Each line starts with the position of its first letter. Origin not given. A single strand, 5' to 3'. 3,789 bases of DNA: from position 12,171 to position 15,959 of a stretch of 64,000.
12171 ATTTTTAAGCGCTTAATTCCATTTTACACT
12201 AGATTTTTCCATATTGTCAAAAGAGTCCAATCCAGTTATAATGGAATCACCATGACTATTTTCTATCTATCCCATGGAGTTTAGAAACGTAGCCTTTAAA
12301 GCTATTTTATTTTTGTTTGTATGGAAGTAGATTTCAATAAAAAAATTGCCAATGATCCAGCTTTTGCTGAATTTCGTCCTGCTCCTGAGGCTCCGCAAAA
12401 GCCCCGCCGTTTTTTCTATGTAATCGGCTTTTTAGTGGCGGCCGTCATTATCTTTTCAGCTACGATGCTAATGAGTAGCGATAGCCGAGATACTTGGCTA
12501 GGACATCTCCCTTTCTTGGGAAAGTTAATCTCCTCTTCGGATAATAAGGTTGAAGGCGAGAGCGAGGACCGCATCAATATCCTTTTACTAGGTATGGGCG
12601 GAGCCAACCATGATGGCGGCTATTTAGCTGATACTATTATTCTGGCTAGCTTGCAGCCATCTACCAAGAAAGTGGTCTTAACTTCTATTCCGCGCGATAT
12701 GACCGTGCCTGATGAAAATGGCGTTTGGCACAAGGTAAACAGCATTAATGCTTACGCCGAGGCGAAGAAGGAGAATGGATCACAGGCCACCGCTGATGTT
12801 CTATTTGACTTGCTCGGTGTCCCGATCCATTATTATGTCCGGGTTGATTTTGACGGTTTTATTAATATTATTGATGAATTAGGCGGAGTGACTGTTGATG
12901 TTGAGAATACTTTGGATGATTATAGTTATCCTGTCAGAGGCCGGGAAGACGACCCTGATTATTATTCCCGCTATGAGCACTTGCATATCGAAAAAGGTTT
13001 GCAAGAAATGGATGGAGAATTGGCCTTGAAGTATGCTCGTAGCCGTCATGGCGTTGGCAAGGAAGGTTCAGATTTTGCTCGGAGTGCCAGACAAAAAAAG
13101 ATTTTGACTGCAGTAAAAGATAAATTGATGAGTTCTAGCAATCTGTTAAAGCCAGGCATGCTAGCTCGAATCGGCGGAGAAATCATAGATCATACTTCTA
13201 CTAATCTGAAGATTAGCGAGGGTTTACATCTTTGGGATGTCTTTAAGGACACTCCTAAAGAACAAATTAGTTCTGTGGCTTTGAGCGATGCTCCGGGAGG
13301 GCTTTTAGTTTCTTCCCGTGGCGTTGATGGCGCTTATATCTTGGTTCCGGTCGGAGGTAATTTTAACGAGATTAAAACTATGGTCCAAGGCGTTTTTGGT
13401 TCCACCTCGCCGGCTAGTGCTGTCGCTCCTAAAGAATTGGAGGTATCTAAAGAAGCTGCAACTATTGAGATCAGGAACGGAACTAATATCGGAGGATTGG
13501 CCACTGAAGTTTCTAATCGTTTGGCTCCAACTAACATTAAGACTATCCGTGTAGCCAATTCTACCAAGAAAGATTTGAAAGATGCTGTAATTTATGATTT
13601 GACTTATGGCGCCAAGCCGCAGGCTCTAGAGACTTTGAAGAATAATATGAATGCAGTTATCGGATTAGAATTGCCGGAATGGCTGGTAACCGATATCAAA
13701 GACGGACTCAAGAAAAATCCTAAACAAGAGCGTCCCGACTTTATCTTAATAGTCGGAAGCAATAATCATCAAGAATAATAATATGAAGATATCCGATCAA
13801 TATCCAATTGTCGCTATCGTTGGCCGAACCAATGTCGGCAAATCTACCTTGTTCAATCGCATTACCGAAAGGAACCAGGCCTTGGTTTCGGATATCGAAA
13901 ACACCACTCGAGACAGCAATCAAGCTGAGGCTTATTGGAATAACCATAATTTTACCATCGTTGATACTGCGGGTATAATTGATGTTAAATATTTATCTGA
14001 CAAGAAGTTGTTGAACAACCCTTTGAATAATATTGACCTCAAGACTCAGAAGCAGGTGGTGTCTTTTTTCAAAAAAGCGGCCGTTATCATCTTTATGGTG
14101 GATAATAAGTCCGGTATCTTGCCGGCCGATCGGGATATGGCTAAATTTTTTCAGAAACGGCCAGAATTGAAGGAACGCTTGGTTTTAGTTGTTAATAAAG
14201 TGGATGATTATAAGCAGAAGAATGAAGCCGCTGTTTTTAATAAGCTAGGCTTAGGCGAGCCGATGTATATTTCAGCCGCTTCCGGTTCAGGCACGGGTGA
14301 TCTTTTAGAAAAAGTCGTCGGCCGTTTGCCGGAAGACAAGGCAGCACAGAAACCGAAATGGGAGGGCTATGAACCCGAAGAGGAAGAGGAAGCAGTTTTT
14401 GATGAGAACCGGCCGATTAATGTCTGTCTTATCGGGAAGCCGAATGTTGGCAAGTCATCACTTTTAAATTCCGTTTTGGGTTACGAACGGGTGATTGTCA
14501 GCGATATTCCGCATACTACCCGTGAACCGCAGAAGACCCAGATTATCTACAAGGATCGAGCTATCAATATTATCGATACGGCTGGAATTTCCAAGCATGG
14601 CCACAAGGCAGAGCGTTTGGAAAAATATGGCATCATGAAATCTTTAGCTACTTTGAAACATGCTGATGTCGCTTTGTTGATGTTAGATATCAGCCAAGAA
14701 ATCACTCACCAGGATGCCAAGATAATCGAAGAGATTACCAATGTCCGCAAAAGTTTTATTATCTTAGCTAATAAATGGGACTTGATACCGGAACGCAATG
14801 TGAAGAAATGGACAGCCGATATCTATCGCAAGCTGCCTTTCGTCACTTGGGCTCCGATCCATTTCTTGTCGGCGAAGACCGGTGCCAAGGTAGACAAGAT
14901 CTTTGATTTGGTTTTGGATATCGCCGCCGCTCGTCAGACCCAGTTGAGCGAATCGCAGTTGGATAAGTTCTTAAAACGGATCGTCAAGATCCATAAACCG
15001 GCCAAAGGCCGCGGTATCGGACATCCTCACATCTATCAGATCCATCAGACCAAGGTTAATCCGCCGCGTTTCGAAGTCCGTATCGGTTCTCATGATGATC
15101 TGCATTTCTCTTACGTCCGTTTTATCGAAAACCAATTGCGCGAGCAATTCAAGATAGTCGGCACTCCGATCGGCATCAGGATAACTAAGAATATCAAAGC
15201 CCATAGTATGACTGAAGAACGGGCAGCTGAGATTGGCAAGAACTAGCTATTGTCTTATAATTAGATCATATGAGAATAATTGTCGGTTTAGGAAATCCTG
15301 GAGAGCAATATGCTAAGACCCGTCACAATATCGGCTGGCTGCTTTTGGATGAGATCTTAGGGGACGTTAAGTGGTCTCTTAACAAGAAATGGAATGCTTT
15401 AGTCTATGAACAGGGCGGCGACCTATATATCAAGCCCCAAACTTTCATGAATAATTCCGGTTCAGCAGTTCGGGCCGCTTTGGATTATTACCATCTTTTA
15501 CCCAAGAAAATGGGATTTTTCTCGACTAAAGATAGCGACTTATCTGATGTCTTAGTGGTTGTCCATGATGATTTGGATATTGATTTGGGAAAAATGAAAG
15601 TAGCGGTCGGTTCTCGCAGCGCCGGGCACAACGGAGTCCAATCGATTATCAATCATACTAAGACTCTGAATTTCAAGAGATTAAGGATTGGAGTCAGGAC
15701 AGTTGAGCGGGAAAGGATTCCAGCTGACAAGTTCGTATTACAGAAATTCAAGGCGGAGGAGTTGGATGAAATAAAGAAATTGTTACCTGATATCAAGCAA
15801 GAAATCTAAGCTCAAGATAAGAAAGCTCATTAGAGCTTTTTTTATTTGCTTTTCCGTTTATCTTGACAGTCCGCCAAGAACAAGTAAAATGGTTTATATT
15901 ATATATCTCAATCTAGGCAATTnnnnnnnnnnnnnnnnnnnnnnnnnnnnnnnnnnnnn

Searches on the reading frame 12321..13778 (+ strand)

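Call 7: search_protein_families(library=pfam, proteins=[window:12321-13778:+], max_evalue=0.001)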
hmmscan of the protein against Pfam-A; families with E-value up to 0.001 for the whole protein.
window:12321-13778:+ (485 aa): 2 families
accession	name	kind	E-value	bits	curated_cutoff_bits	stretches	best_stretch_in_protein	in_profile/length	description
PF03816.19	LytR_cpsA_psr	-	1.2e-37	129.9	24.6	1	103-269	2-148/150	LytR_cpsA_psr family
PF13399.11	LytR_C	-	2.6e-05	25.5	22.2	1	380-443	2-62/86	LytR cell envelope-related transcriptional attenuator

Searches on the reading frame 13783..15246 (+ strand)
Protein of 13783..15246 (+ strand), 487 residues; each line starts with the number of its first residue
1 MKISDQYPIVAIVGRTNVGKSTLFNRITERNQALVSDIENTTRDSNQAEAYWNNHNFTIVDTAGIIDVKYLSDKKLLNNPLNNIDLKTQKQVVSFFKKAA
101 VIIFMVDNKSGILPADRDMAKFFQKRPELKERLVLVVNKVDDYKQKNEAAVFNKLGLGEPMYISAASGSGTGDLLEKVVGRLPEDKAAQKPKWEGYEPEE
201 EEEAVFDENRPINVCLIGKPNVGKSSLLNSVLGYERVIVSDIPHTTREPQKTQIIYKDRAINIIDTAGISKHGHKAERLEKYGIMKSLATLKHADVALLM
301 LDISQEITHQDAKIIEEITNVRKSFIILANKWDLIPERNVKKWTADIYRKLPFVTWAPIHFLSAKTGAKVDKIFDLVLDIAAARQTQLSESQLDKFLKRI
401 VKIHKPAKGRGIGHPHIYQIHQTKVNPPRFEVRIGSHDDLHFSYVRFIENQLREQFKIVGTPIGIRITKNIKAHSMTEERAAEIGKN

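Call 7: search_protein_families(library=pfam, proteins=[window:13783-15246:+], max_evalue=0.001)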
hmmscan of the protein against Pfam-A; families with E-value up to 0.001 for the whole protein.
window:13783-15246:+ (487 aa): 17 families
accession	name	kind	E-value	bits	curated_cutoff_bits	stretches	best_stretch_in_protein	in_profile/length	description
PF01926.29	MMR_HSR1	-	9.8e-53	177.5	21.9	2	213-331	1-113/113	50S ribosome-binding GTPase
PF02421.24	FeoB_N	-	3.4e-22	79.1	27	2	10-175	3-153/156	Ferrous iron transport protein B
PF00009.33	GTP_EFTU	-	1.7e-21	77.1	26.5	1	246-380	56-185/188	Elongation factor Tu GTP binding domain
PF04548.22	AIG1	-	4.9e-19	68.9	27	2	213-321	2-110/212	AIG1 family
PF14714.11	KH_dom-like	-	2.5e-18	66.6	27.3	1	388-466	2-79/81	KH-domain-like of EngA bacterial GTPase enzymes, C-terminal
PF00071.28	Ras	-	4.3e-16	59.3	21.6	1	214-378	2-157/162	Ras family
PF00350.29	Dynamin_N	-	2.8e-14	53.9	27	0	214-251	1-37/168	Dynamin family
PF03193.22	RsgA_GTPase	-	3.5e-14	53.5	30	1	9-67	108-170/174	RsgA GTPase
PF08477.19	Roc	-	2.5e-09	37.8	27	0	214-333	2-119/119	Ras of Complex, Roc, domain of DAPkinase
PF00025.27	Arf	-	1e-06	28.8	22.3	0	94-159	77-144/174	ADP-ribosylation factor family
PF13479.12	AAA_24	-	1.1e-06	29.1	27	0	211-242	2-30/195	AAA domain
PF00005.33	ABC_tran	-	1.6e-05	26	25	0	9-50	13-54/137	ABC transporter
PF09439.16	SRPRB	-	4.3e-05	23.4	25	0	7-69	3-60/178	Signal recognition particle receptor beta subunit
PF05621.17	TniB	-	6.6e-05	22.9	22.4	0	6-33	34-61/189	Bacterial TniB protein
PF13401.12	AAA_22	-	0.00026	21.7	27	0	8-44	6-33/130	AAA domain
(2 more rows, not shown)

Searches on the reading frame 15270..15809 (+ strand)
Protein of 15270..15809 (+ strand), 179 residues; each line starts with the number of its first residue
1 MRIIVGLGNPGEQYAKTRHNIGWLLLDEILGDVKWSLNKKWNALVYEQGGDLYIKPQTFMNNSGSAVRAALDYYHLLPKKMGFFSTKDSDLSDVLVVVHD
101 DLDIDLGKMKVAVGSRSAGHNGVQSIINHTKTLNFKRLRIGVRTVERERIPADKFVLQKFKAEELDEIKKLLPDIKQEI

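Call 85: search_protein_families(library=pfam, proteins=[window:15270-15809:+], max_evalue=0.001)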
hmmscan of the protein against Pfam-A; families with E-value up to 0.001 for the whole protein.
window:15270-15809:+ (179 aa): 1 family
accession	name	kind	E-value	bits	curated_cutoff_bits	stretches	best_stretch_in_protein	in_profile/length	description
PF01195.25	Pept_tRNA_hydro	-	1.5e-45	155.7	27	1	3-176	1-164/183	Peptidyl-tRNA hydrolase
